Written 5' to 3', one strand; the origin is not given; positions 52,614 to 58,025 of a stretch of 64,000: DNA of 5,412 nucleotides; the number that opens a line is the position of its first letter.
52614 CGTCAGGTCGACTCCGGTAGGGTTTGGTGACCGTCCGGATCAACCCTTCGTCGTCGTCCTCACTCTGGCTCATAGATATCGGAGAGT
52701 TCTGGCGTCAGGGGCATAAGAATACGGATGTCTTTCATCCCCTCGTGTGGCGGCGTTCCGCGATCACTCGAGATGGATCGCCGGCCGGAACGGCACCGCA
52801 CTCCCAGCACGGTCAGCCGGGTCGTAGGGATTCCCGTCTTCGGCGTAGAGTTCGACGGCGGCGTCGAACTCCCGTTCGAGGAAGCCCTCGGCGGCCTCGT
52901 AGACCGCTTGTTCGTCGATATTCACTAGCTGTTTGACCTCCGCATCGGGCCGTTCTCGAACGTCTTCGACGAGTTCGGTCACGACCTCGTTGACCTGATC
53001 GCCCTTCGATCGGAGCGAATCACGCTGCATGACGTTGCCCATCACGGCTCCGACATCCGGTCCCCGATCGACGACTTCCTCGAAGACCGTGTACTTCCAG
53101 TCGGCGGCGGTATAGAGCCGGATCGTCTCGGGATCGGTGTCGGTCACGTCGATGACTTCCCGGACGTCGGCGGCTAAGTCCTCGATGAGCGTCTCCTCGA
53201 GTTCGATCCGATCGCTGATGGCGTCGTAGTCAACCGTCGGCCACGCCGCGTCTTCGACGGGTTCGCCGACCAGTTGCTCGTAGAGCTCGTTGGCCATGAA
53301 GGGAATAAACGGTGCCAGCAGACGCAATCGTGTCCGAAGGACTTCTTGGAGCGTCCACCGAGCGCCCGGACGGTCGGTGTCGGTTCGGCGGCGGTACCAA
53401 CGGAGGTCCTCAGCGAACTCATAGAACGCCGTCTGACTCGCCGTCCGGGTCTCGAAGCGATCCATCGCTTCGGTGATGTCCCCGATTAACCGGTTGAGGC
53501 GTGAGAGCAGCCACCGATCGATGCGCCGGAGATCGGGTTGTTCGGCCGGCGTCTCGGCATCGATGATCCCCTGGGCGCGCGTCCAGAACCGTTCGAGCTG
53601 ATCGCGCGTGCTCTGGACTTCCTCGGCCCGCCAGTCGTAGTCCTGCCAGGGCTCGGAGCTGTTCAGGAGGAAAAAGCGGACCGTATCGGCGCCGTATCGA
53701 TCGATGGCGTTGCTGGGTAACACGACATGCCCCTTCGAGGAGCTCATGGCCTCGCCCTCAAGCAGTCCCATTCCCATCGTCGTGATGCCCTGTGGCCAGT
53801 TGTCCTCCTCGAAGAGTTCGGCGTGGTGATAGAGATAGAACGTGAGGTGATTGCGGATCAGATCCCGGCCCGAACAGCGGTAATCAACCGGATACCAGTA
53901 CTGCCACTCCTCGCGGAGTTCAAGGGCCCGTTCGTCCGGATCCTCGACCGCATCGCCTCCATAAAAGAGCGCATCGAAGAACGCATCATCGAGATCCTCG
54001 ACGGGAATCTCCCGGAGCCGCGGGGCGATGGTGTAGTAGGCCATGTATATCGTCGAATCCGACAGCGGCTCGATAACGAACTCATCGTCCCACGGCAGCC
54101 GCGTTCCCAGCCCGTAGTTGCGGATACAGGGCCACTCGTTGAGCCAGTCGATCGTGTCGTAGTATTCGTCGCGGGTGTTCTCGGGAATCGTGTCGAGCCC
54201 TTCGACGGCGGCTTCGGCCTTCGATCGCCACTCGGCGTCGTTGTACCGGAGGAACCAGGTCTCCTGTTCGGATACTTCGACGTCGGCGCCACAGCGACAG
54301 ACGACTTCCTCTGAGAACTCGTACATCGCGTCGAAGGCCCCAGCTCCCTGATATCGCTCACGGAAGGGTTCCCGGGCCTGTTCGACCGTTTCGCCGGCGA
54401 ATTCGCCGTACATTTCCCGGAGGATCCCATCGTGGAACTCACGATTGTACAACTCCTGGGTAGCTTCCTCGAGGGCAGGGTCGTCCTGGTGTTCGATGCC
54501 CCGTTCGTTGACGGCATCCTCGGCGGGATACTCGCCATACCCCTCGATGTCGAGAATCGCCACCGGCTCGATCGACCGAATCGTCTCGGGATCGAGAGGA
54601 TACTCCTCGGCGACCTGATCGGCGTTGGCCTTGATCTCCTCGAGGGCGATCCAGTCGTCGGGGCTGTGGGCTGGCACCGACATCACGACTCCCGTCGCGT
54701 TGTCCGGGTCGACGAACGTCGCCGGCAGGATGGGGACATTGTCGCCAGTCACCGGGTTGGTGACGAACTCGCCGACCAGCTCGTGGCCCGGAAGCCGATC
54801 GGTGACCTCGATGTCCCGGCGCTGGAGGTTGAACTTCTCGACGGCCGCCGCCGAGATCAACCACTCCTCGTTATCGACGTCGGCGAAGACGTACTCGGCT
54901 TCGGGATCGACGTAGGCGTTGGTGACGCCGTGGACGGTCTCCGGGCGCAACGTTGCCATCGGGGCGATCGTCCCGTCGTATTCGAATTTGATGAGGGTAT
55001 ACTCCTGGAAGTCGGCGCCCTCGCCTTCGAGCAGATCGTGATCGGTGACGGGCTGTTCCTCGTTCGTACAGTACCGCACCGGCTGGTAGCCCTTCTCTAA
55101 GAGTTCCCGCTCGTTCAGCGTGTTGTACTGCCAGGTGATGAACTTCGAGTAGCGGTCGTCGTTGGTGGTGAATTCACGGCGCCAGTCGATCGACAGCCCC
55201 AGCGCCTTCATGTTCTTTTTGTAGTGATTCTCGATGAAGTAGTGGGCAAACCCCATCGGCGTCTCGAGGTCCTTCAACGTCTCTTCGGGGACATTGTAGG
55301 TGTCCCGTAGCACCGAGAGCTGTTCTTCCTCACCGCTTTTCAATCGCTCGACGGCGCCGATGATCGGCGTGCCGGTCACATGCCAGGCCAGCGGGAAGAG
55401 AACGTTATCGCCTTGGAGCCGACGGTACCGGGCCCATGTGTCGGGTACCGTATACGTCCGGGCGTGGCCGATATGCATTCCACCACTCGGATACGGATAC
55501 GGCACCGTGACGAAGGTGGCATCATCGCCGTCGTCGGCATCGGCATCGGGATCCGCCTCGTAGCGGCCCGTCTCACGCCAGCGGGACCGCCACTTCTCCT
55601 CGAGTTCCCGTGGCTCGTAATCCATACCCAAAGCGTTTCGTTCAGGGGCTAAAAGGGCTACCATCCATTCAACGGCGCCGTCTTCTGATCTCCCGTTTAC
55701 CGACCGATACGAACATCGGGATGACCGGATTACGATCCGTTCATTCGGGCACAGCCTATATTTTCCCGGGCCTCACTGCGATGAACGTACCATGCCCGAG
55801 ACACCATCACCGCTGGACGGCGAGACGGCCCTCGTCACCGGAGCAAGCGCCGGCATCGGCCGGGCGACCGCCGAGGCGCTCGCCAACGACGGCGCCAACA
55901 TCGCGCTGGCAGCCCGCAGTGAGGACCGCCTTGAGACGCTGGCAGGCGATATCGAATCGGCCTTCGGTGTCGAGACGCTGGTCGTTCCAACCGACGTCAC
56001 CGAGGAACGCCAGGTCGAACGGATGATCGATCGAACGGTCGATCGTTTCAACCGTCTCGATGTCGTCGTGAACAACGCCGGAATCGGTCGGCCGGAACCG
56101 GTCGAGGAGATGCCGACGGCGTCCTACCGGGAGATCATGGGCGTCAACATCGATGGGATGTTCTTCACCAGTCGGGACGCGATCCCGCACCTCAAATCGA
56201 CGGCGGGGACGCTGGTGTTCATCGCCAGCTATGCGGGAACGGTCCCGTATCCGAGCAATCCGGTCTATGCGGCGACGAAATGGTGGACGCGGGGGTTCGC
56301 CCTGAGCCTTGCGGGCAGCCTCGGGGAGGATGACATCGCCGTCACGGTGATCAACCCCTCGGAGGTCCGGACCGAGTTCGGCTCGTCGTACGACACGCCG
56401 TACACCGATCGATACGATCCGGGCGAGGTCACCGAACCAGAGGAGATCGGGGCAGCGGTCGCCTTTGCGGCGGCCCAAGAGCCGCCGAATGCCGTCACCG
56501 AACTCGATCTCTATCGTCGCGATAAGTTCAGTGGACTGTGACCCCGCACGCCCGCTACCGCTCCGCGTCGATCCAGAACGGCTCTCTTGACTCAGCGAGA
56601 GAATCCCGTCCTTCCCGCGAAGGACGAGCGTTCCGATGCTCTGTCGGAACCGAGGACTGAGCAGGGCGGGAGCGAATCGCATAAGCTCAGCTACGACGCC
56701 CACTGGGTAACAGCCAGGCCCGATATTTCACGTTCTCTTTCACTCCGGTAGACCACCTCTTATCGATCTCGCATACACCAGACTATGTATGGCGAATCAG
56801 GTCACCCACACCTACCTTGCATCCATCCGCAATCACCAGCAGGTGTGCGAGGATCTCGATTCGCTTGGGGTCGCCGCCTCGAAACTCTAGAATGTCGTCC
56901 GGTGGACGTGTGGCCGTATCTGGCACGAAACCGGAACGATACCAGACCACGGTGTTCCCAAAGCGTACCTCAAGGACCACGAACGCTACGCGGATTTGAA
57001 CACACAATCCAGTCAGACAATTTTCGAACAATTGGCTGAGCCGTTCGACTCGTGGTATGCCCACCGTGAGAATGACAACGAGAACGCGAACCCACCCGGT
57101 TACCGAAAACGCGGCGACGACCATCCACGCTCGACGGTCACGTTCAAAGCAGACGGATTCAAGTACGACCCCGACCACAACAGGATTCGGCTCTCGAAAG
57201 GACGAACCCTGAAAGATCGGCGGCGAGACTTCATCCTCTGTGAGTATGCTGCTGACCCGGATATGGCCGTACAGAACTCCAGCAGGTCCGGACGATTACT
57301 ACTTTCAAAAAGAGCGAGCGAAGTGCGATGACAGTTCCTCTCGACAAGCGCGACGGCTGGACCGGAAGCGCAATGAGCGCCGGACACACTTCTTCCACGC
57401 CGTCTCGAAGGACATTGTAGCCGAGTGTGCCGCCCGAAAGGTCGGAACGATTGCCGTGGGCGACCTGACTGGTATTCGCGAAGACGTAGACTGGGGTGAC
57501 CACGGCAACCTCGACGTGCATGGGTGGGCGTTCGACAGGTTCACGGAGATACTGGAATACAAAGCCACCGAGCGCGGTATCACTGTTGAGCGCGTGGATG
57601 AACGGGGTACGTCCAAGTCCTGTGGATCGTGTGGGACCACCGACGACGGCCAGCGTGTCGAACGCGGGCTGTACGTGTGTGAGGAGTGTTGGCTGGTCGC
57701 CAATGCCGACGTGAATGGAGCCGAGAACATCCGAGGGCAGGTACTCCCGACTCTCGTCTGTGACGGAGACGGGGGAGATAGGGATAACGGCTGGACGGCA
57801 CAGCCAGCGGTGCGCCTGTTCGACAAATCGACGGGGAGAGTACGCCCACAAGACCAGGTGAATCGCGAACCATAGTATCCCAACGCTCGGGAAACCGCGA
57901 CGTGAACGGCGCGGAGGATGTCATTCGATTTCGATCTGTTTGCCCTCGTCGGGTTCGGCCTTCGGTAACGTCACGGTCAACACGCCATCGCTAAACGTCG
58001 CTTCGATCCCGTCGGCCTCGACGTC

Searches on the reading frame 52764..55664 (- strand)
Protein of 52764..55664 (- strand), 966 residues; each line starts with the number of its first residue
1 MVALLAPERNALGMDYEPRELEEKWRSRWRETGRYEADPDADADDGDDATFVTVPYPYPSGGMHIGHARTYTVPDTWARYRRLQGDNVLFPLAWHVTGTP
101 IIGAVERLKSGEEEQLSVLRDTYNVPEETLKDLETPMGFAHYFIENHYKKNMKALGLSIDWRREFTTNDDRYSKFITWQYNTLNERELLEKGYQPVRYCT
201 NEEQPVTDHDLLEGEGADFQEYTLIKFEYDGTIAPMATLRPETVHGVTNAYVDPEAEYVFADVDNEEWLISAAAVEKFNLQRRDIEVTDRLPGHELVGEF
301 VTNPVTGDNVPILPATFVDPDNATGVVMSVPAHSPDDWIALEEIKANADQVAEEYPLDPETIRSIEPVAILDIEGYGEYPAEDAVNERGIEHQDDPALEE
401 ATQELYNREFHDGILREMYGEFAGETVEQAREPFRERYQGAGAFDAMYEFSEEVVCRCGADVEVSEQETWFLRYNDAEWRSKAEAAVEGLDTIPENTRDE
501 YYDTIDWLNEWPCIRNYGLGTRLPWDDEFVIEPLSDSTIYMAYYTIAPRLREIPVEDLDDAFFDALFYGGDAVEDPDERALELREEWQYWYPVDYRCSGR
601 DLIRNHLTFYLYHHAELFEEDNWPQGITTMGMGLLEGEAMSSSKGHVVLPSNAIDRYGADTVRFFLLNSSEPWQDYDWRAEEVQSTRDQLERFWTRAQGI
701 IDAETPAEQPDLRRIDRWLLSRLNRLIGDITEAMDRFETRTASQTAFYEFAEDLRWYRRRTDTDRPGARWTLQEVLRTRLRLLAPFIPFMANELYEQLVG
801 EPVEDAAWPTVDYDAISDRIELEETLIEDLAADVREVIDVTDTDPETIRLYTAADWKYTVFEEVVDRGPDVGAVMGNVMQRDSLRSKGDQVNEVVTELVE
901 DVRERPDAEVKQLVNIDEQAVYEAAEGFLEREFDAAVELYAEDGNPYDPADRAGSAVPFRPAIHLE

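Call 80: search_protein_families(library=pfam, proteins=[window:52764-55664:-], max_evalue=0.00001)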
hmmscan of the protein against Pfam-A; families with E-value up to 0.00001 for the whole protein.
window:52764-55664:- (966 aa): 4 families
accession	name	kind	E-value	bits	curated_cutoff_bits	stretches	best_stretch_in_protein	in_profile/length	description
PF00133.28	tRNA-synt_1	-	8e-34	117.5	22.7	1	25-676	2-411/414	tRNA synthetases class I (I, L, M and V)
PF08264.19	Anticodon_1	-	5e-24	85.3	25.1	1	716-845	1-143/148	Anticodon-binding domain of tRNA ligase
PF09334.17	tRNA-synt_1g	-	4.3e-23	82.1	20.1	2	584-686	269-374/391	tRNA synthetases class I (M)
PF13603.12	tRNA-synt_1_2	-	4.4e-10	39.8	25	1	236-351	25-139/185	Leucyl-tRNA synthetase, editing domain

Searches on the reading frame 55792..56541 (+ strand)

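Call 80: search_protein_families(library=pfam, proteins=[window:55792-56541:+], max_evalue=0.00001)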
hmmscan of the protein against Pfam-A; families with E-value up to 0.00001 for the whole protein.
window:55792-56541:+ (249 aa): 3 families
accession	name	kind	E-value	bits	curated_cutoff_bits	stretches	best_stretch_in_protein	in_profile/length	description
PF00106.31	adh_short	-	6e-51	173.2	26.6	1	12-199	2-189/195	short chain dehydrogenase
PF13561.12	adh_short_C2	-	4.6e-41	141.4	27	1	17-228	1-218/236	Enoyl-(Acyl carrier protein) reductase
PF08659.16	KR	-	1e-16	61.8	22.6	1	12-171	2-161/180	KR domain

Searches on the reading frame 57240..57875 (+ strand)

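Call 80: search_protein_families(library=pfam, proteins=[window:57240-57875:+], max_evalue=0.00001)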
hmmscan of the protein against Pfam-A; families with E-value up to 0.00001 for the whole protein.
window:57240-57875:+ (211 aa): 2 families
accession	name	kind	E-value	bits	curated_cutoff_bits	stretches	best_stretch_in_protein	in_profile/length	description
PF07282.18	Cas12f1-like_TNB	-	2.8e-20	72.7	26.3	1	98-164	1-60/60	Cas12f1-like, TNB domain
PF01385.25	OrfB_IS605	-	6.3e-10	39.8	30.5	1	23-79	54-119/120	Probable transposase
